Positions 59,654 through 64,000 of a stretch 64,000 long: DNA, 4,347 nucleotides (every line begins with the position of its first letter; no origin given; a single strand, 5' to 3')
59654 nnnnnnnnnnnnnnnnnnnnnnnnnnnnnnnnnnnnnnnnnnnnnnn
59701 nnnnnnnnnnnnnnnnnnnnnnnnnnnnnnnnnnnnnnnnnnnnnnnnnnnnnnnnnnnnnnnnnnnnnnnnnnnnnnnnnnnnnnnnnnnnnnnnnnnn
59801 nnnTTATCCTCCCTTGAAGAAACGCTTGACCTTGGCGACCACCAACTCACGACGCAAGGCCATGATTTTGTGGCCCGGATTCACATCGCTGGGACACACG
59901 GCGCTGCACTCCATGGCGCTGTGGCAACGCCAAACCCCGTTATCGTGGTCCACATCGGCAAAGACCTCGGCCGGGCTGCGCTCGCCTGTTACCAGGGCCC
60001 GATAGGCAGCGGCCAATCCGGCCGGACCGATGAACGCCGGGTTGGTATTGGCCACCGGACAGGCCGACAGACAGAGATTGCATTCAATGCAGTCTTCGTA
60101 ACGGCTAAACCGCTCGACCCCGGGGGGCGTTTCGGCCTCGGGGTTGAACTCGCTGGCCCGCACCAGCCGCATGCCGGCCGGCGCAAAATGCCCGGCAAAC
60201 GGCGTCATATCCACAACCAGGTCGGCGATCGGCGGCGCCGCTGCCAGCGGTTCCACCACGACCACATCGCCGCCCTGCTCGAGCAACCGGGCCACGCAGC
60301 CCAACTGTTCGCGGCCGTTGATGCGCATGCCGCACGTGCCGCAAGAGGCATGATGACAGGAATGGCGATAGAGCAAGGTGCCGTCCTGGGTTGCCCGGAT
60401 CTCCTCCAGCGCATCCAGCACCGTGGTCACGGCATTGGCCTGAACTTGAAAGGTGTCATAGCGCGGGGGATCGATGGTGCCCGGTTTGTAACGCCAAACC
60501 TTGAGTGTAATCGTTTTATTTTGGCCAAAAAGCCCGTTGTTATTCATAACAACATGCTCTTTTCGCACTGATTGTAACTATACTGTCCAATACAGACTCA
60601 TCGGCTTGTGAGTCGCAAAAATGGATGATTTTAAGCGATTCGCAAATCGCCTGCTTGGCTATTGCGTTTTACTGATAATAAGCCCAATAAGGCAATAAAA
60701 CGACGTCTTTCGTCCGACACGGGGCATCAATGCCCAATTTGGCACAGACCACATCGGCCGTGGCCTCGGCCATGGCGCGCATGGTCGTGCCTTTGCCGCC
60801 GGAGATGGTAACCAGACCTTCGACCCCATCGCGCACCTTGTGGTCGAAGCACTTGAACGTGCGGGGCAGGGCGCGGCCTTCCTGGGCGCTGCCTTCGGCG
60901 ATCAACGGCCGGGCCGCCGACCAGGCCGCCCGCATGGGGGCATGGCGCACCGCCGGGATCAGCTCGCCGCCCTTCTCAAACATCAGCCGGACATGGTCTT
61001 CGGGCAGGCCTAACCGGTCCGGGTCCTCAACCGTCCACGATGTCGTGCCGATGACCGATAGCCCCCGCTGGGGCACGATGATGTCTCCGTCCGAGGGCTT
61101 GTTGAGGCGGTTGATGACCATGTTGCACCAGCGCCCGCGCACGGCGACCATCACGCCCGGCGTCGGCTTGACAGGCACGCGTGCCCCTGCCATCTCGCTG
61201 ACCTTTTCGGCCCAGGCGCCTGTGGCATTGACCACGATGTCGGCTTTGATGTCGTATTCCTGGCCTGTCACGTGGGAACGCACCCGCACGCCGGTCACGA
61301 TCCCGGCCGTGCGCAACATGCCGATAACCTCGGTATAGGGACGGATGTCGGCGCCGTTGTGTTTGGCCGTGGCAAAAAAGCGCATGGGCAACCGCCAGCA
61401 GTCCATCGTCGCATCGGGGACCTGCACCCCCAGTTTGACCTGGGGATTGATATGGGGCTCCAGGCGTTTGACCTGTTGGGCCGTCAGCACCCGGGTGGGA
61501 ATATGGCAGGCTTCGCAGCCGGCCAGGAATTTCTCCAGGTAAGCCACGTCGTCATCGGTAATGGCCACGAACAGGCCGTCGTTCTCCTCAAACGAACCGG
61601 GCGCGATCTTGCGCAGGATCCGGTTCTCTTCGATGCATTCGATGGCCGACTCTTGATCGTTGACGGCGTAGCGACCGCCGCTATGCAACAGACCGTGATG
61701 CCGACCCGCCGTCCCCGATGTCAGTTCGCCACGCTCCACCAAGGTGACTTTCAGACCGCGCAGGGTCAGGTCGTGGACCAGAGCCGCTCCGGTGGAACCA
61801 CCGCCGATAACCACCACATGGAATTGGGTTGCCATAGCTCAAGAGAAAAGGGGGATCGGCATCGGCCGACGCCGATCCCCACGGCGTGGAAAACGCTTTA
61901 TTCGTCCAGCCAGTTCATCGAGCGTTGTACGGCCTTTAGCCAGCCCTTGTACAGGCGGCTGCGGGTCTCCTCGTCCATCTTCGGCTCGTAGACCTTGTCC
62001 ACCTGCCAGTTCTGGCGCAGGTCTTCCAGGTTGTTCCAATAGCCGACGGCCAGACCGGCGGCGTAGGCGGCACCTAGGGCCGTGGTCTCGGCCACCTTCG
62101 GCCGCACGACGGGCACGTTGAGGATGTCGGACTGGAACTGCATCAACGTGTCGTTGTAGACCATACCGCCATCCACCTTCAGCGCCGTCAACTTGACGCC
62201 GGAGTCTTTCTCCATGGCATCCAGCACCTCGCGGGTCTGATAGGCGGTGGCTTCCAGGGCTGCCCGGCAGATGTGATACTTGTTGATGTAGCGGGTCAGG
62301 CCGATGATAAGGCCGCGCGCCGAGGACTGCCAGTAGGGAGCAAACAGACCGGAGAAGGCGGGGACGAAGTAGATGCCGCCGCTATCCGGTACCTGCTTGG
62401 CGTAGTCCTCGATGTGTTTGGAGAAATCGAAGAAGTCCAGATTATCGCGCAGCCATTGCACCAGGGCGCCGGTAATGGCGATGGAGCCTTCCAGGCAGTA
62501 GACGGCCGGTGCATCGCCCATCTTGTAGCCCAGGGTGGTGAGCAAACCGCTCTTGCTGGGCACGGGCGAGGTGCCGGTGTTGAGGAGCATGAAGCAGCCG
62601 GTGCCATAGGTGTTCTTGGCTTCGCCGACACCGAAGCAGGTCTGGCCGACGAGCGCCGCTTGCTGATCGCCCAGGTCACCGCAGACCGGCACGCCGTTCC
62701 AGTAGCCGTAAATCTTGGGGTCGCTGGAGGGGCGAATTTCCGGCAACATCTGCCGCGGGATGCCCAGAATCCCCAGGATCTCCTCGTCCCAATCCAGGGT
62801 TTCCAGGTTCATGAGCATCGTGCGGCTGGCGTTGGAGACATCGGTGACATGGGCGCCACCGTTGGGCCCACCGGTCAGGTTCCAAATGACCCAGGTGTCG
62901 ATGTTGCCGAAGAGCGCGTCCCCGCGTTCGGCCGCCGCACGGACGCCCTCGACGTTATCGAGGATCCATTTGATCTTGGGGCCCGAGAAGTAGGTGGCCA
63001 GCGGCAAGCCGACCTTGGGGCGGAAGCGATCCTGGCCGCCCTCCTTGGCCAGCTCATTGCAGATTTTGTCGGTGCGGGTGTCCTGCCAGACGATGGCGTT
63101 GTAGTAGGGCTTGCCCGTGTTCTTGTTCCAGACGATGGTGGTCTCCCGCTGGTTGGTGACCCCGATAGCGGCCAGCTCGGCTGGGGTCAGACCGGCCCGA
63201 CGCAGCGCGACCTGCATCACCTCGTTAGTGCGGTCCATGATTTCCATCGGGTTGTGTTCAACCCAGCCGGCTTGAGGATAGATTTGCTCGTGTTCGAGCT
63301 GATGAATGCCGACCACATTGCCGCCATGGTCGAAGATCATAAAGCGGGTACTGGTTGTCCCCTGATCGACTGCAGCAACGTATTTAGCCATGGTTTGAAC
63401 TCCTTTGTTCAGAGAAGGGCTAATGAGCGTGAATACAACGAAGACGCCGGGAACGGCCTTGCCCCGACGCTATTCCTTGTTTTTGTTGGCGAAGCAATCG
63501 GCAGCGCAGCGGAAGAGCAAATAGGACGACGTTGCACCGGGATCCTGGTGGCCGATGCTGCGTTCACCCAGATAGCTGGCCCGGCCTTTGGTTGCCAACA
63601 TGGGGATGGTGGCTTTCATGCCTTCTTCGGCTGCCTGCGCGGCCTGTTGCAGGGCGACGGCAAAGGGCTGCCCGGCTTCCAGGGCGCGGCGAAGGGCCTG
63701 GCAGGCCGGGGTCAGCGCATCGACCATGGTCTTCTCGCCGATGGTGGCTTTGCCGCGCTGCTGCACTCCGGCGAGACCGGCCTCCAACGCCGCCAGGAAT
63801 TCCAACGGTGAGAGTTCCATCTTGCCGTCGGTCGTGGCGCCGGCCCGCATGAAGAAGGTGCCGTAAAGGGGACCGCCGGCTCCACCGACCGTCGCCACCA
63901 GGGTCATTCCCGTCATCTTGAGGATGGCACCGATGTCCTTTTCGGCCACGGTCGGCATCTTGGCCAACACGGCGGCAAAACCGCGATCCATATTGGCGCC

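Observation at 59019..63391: glpK-glpA followed directly by sdhB-sdhC-sdhD-like genes with no SdhA: candidate chimeric glycerol-3-phosphate:quinone oxidoreductase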

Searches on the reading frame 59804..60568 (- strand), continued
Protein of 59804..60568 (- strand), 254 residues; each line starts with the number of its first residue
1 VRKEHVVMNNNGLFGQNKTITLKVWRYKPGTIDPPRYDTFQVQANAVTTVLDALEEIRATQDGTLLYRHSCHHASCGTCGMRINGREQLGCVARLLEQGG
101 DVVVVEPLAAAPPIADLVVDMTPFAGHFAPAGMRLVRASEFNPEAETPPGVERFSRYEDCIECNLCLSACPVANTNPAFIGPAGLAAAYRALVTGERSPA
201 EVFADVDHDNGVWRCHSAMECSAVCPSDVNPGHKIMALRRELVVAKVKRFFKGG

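Call 70: get_annotated_region(hit=H1, flank=5000)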
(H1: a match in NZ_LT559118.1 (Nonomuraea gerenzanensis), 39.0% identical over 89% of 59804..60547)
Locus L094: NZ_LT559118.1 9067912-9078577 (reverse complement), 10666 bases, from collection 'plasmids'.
description: Nonomuraea gerenzanensis isolate nono1 plasmid I, complete sequence
organism: Nonomuraea gerenzanensis (NCBI taxid 93944)
taxonomy: Bacteria; Actinomycetota; Actinomycetes; Streptosporangiales; Streptosporangiaceae; Nonomuraea; Nonomuraea gerenzanensis
host: -; source: -; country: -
typing (MOB-suite, as given by PLSDB): non-mobilizable
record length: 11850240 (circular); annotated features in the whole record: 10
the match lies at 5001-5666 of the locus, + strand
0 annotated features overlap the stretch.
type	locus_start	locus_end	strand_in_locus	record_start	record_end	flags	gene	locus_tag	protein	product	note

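Call 74: search_protein_families(library=pfam, proteins=[L029:1525-3039:+, L029:2750-3892:+, L029:3561-5219:+, L029:3894-5270:-, L029:6826-7422:+, L029:7479-8450:-, L081:4223-5722:+, L081:7476-8357:+, L081:8565-9176:+, L081:3233-4147:+], max_evalue=0.0001)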
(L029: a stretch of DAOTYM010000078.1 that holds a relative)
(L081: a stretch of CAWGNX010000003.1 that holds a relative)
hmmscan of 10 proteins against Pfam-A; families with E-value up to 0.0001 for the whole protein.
L029:1525-3039:+ (504 aa): 2 families
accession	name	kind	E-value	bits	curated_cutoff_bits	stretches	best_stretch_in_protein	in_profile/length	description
PF02436.23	PYC_OADA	-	5.7e-57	193.2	27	1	293-455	1-177/201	Conserved carboxylase domain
PF00682.25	HMGL-like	-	2.6e-20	73.4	29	1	127-269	115-257/260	HMGL-like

L029:2750-3892:+ (380 aa): 0 families

L029:3561-5219:+ (552 aa): 1 family
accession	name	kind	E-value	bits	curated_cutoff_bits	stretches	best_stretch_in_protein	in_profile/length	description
PF01642.28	MM_CoA_mutase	-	8.5e-242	803.6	22.1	1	32-544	2-512/512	Methylmalonyl-CoA mutase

L029:3894-5270:- (458 aa): 0 families

L029:6826-7422:+ (198 aa): 0 families

L029:7479-8450:- (323 aa): 1 family
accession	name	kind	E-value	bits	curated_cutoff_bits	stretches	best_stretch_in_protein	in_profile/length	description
PF08239.17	SH3_3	-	4.7e-14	52.8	27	1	105-157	2-53/54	Bacterial SH3 domain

L081:4223-5722:+ (499 aa): 2 families
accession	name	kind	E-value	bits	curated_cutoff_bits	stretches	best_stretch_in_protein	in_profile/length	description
PF00370.27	FGGY_N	-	4.6e-54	184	28.8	1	6-251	1-245/245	FGGY family of carbohydrate kinases, N-terminal domain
PF02782.22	FGGY_C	-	6.4e-37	127.7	27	1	261-448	2-195/198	FGGY family of carbohydrate kinases, C-terminal domain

L081:7476-8357:+ (293 aa): 4 families
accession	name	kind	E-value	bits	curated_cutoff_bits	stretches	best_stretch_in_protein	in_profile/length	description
PF13344.12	Hydrolase_6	-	1.2e-28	99.5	27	1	37-136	2-101/101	Haloacid dehalogenase-like hydrolase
PF00702.32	Hydrolase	-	3.8e-16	60.5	26.4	2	126-249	71-189/191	haloacid dehalogenase-like hydrolase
PF13242.12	Hydrolase_like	-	2e-13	50.5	22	1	211-284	2-75/75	HAD-hyrolase-like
PF13419.12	HAD_2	-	3.9e-10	40.6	23.8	1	208-255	130-176/178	Haloacid dehalogenase-like hydrolase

L081:8565-9176:+ (203 aa): 2 families
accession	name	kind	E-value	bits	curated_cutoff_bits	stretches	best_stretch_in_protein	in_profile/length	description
PF08282.18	Hydrolase_3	-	1.6e-27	97.3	20.9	1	6-189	69-255/255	haloacid dehalogenase-like hydrolase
PF05116.19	S6PP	-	2.5e-08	34.3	20.3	1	103-174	147-222/247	Sucrose-6F-phosphate phosphohydrolase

L081:3233-4147:+ (304 aa): 0 families
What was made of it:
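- One locus (L029) has an SdhB' of this clade next to methylmalonyl-CoA mutase, with no glpA (call 74). L029 has SdhB' without glpA, next to succinate/propionate-pathway genes (call 74).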

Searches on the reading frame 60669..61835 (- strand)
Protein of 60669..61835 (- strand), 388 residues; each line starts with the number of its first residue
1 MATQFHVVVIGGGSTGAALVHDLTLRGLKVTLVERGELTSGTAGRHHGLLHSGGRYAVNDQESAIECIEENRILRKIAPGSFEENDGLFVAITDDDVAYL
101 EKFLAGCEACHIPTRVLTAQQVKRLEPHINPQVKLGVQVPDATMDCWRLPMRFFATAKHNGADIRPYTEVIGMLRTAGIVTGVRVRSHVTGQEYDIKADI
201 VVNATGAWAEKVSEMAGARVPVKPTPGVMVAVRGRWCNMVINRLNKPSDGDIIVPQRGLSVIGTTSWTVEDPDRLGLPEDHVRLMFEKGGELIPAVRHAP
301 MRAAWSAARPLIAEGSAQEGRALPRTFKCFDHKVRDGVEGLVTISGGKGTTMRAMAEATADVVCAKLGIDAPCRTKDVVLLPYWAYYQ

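Call 3: search_protein_families(library=pfam, proteins=[window:60669-61835:-], max_evalue=0.01)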
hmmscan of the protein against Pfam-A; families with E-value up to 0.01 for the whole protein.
window:60669-61835:- (388 aa): 8 families
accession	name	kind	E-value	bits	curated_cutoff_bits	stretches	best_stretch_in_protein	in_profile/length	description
PF01266.30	DAO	-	5.1e-50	171.4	27.9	1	6-346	1-334/353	FAD dependent oxidoreductase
PF00890.30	FAD_binding_2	-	2.5e-07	30.7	20.4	1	6-218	1-215/414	FAD binding domain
PF01494.25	FAD_binding_3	-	3e-07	30.4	22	1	6-217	3-168/349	FAD binding domain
PF07992.20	Pyr_redox_2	-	1.4e-06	28.4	26.1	1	5-217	1-118/291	Pyridine nucleotide-disulphide oxidoreductase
PF00070.33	Pyr_redox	-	0.0007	20.5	22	1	6-37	1-32/82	Pyridine nucleotide-disulphide oxidoreductase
PF13450.12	NAD_binding_8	-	0.0017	19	21.9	1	9-45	1-37/68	NAD(P)-binding Rossmann-like domain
PF13241.12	NAD_binding_7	-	0.002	19.1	22.1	0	4-116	7-91/104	Putative NAD(P)-binding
PF12831.13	FAD_oxidored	-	0.0031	17.3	27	0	7-42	2-37/416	FAD dependent oxidoreductase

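Call 4: search_protein_families(library=ncbifam, proteins=[window:60669-61835:-], max_evalue=0.01)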
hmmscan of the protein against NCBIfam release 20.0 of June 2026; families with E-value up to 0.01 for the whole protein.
window:60669-61835:- (388 aa): 43 families (the best 25 are shown)
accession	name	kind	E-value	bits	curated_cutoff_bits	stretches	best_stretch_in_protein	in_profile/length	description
TIGR03377.1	glycerol3P_GlpA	equivalog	2.4e-139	465.3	552.8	1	6-381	1-376/530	anaerobic glycerol-3-phosphate dehydrogenase subunit GlpA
NF008313.0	PRK11101.1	equivalog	2.8e-115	386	425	1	5-380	9-386/548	anaerobic glycerol-3-phosphate dehydrogenase subunit A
NF008899.0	PRK12266.1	equivalog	3.2e-28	98.5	360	2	125-380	133-392/508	glycerol-3-phosphate dehydrogenase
NF033461.1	glycerol3P_ox_1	equivalog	1.8e-27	95.9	840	1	3-235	17-265/607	type 1 glycerol-3-phosphate oxidase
NF009906.0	PRK13369.1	equivalog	8.2e-25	87.3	352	2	114-365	123-376/502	glycerol-3-phosphate dehydrogenase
TIGR02352.1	thiamin_ThiO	equivalog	1.5e-19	70.4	250.8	1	7-312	1-306/351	glycine oxidase ThiO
NF033460.1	glycerol3P_ox_II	equivalog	1.8e-13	50.4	460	1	5-218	2-217/361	type 2 glycerol-3-phosphate oxidase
NF008726.1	PRK11728.1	equivalog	2e-12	46.7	299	1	6-223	2-216/389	L-2-hydroxyglutarate oxidase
NF001933.0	PRK00711.1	subfamily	8e-11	41.6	383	1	98-231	148-279/429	D-amino acid dehydrogenase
NF008425.0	PRK11259.1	equivalog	3.2e-09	36.2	257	1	2-215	2-211/377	N-methyl-L-tryptophan oxidase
TIGR03364.1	HpnW_proposed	hypoth_equivalog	5.3e-09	35.6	285.1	1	6-132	2-128/365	TIGR03364 family FAD-dependent oxidoreductase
NF009074.0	PRK12409.1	equivalog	2.1e-08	33.7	494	1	111-232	160-281/410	D-amino acid dehydrogenase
NF041080.1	DGGGPL_reductase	equivalog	3.3e-08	32.8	580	1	137-207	85-155/447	digeranylgeranylglycerophospholipid reductase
NF053717.1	VnlPnlRedVprA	equivalog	4e-07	29.2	600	1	3-50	5-52/481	vinyl phenol reductase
TIGR03197.1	MnmC_Cterm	equivalog_domain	7.8e-07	28.5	174.2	1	6-52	1-48/400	FAD-dependent 5-carboxymethylaminomethyl-2-thiouridine(34) oxidoreductase MnmC1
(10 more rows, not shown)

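Call 18: search_solved_structures(query=window:60669-61835:-, show_alignments=1, max_evalue=0.00001)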
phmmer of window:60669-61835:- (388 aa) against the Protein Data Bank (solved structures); distinct sequences matched with E-value up to 0.00001: 15.
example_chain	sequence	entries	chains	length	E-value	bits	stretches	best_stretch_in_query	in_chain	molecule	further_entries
3da1_A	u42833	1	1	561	3.3e-25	91.9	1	4-378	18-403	Glycerol-3-phosphate dehydrogenase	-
2rgh_A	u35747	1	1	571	6.4e-22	81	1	5-377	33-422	Alpha-Glycerophosphate Oxidase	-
2rgo_A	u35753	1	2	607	1.3e-19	73.4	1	5-317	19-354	Alpha-Glycerophosphate Oxidase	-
1y56_B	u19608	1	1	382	3.8e-19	71.9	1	5-225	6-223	sarcosine oxidase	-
2qcu_A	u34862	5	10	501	1.1e-14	57.3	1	129-380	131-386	Aerobic glycerol-3-phosphate dehydrogenase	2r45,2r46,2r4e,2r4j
4ysh_A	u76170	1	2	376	3.5e-13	52.3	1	3-320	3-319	Glycine oxidase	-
7cyx_A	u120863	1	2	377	8.5e-13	51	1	2-317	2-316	Glycine oxidase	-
1pj5_A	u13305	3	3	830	6.5e-12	48.1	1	2-225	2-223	N,N-dimethylglycine oxidase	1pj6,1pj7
3gsi_A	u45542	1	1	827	1.9e-11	46.6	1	7-225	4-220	N,N-dimethylglycine oxidase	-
7fgp_A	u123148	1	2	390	5e-07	32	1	6-230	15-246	Glycine/D-amino acid oxidase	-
5l46_A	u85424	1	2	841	1.5e-06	30.4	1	6-226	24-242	Dimethylglycine dehydrogenase, mitochondrial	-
8up4_A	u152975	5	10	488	3.1e-06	29.4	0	166-213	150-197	Flavin-dependent monooxygenase Lsd18 | Putative epoxidase LasC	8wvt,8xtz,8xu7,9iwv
8wvb_A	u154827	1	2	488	3.6e-06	29.2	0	166-211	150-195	Putative epoxidase LasC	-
4x9m_A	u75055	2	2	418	3.9e-06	29.1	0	6-220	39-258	L-alpha-glycerophosphate oxidase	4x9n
4p9s_A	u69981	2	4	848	9.4e-06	27.8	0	6-225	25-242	Dimethylglycine dehydrogenase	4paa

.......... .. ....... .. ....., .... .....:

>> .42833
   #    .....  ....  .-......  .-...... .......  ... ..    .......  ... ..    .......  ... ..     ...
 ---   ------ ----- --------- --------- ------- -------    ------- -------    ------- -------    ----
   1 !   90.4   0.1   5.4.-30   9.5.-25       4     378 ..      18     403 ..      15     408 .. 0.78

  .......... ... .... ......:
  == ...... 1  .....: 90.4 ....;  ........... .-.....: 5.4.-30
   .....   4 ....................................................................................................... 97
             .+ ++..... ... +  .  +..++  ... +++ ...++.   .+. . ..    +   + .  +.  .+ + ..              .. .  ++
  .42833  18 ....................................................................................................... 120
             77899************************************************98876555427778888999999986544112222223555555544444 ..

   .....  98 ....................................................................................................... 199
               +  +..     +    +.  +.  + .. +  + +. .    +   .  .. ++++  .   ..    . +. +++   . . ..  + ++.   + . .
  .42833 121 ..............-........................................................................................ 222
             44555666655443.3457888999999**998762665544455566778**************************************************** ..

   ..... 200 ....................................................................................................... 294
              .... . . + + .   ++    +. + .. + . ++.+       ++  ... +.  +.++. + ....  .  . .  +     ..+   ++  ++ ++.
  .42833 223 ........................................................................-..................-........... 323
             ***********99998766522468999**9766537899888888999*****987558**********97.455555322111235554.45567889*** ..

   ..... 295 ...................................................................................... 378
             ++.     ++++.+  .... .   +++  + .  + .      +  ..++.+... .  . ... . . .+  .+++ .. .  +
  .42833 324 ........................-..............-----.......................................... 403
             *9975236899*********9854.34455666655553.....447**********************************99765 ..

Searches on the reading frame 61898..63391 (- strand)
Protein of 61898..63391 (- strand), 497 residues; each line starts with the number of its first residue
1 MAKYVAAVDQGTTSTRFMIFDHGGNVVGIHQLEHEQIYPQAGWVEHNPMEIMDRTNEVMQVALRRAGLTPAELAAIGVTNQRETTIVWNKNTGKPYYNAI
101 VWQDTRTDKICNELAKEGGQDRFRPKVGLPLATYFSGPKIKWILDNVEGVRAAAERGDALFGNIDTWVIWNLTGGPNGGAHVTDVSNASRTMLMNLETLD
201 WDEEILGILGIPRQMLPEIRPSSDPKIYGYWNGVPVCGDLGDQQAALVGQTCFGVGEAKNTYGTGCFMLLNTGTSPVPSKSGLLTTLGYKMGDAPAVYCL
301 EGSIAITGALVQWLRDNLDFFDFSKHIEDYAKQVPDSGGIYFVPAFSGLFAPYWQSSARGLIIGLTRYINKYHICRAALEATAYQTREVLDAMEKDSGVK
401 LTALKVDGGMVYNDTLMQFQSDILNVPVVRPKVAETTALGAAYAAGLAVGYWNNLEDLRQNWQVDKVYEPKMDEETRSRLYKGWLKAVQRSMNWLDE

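Call 3: search_protein_families(library=pfam, proteins=[window:61898-63391:-], max_evalue=0.01)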
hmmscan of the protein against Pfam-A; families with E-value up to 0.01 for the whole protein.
window:61898-63391:- (497 aa): 3 families
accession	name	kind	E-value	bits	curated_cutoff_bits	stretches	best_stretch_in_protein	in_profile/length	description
PF00370.27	FGGY_N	-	1.5e-74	251.2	28.8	1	4-249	1-245/245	FGGY family of carbohydrate kinases, N-terminal domain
PF02782.22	FGGY_C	-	2.3e-49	168.3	27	1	259-448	2-197/198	FGGY family of carbohydrate kinases, C-terminal domain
PF01869.26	BcrAD_BadFG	-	0.0029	17.6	31.5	0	8-78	3-67/271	BadF/BadG/BcrA/BcrD ATPase family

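Call 4: search_protein_families(library=ncbifam, proteins=[window:61898-63391:-], max_evalue=0.01)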
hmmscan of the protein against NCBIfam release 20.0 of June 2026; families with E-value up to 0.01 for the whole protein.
window:61898-63391:- (497 aa): 12 families
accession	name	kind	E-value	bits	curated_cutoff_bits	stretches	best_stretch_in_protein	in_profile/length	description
NF000756.0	PRK00047.1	subfamily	1.7e-231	768.8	498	1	2-496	4-499/502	glycerol kinase GlpK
TIGR01311.1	glycerol_kin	equivalog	1.8e-221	735.8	590.35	1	3-494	1-496/496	glycerol kinase GlpK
TIGR01312.1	XylB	equivalog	2.2e-60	204.6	380.25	1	8-481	3-473/481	xylulokinase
TIGR01314.1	gntK_FGGY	equivalog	1.7e-40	139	648.55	1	4-476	1-477/505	gluconokinase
NF008187.0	PRK10939.1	equivalog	1e-31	110.1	528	2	323-492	331-504/521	autoinducer-2 kinase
TIGR02628.1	fuculo_kin_coli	equivalog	4.8e-22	78.5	470.9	1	7-464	5-457/465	L-fuculokinase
NF003154.0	PRK04123.1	equivalog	2.4e-21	76.1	428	2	343-482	386-528/554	ribulokinase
NF011601.0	PRK15027.1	equivalog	3.4e-21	75.2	912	1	7-473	4-460/484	xylulokinase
TIGR01315.1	5C_CHO_kinase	subfamily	1.6e-20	73.3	408.7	2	329-486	364-532/541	FGGY family pentulose kinase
TIGR01234.1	L-ribulokinase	equivalog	8.3e-17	61.1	583.25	1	328-483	364-522/536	ribulokinase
NF007925.0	PRK10640.1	equivalog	5.5e-11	41.6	639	1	3-232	4-221/489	rhamnulokinase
TIGR02627.1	rhamnulo_kin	equivalog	1.3e-10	40.4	527.95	1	7-232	2-215/454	rhamnulokinase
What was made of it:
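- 61898..63391 (-): glpK, glycerol kinase (497 aa). TIGR01311 at 736 bits, above its cutoff; FGGY_N + FGGY_C (calls 3, 4).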

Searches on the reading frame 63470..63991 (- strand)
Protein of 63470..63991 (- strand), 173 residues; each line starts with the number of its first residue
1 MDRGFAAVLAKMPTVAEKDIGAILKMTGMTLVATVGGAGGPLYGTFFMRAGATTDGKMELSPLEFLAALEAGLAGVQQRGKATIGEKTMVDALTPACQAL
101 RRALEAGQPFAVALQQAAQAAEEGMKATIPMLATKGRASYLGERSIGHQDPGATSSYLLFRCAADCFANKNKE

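Call 3: search_protein_families(library=pfam, proteins=[window:63470-63991:-], max_evalue=0.01)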
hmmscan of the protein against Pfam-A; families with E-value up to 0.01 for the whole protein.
window:63470-63991:- (173 aa): 1 family
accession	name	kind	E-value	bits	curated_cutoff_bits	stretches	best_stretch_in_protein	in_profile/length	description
PF02734.22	Dak2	-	2.5e-49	168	27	1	1-163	11-172/174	DAK2 domain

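Call 4: search_protein_families(library=ncbifam, proteins=[window:63470-63991:-], max_evalue=0.01)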
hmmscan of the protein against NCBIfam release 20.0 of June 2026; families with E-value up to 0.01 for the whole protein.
window:63470-63991:- (173 aa): 3 families
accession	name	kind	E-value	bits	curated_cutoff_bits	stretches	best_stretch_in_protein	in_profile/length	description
TIGR02365.1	dha_L_ycgS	equivalog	7.1e-59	198.8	138.3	1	1-162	35-193/196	dihydroxyacetone kinase subunit DhaL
NF011049.0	PRK14479.1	subfamily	7.8e-43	146.9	492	1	1-166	398-565/568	dihydroxyacetone kinase family protein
TIGR02361.1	dak_ATP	equivalog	8e-23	80.8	574.95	1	4-162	422-581/583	glycerone kinase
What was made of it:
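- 63470..63991 (-): dhaL (dihydroxyacetone kinase subunit L). Its 5' end is cut by the end of the window. Dak2, TIGR02365 at 199 bits (calls 3, 4).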
